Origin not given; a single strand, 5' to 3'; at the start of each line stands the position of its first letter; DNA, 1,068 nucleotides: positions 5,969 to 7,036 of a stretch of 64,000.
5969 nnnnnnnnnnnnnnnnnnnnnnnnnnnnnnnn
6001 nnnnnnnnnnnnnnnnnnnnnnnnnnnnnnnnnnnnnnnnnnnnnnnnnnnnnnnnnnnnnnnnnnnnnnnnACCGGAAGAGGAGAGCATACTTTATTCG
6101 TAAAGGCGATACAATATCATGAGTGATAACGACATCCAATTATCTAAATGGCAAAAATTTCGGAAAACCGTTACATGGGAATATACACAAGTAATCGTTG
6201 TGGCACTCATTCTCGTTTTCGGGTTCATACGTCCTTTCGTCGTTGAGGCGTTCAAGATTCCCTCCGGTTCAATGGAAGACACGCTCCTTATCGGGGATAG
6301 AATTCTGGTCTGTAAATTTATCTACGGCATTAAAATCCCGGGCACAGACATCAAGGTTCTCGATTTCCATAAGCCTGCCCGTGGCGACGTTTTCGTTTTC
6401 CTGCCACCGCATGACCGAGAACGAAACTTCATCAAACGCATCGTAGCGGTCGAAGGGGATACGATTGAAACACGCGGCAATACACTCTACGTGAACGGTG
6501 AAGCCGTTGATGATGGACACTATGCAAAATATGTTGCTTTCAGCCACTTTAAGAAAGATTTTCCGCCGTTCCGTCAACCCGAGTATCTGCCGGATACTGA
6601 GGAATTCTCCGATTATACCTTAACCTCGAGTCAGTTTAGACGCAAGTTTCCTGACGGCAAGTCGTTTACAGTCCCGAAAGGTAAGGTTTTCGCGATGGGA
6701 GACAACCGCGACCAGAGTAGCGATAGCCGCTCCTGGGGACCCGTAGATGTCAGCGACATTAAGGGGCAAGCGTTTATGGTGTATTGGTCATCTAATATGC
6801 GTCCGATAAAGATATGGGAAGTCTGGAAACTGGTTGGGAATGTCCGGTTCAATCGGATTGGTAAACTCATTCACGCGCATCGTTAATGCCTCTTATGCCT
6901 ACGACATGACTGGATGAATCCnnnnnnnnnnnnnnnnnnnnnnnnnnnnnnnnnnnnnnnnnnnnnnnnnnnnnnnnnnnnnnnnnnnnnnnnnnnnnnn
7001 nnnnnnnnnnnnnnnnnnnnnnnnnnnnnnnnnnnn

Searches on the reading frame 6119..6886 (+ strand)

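Call 5: search_protein_families(library=ncbifam, proteins=[window:6119-6886:+])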
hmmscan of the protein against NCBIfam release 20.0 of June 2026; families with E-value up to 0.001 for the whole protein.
window:6119-6886:+ (255 aa): 5 families
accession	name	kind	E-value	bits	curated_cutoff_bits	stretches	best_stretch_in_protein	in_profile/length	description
TIGR02227.1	sigpep_I_bact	equivalog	1.2e-45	155.3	47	1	26-225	4-161/162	signal peptidase I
NF008114.0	PRK10861.1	equivalog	5.4e-37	127.8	277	2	11-117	51-157/324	signal peptidase I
TIGR02771.1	TraF_Ti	equivalog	6.8e-10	38.8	100.25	1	103-158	83-134/171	conjugative transfer signal peptidase TraF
TIGR02754.1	sod_Ni_protease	equivalog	1.4e-06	28.7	63.25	0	187-218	57-88/90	nickel-type superoxide dismutase maturation protease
NF010459.0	PRK13884.1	subfamily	3.7e-06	26.6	156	0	180-216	134-170/178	conjugal transfer peptidase TraF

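Call 6: search_protein_families(library=pfam, proteins=[window:6119-6886:+])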
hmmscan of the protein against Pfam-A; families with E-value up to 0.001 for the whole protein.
window:6119-6886:+ (255 aa): 1 family
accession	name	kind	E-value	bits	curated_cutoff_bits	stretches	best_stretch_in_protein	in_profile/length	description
PF10502.14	Peptidase_S26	-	6.9e-47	160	22.9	1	21-223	3-168/168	Signal peptidase, peptidase S26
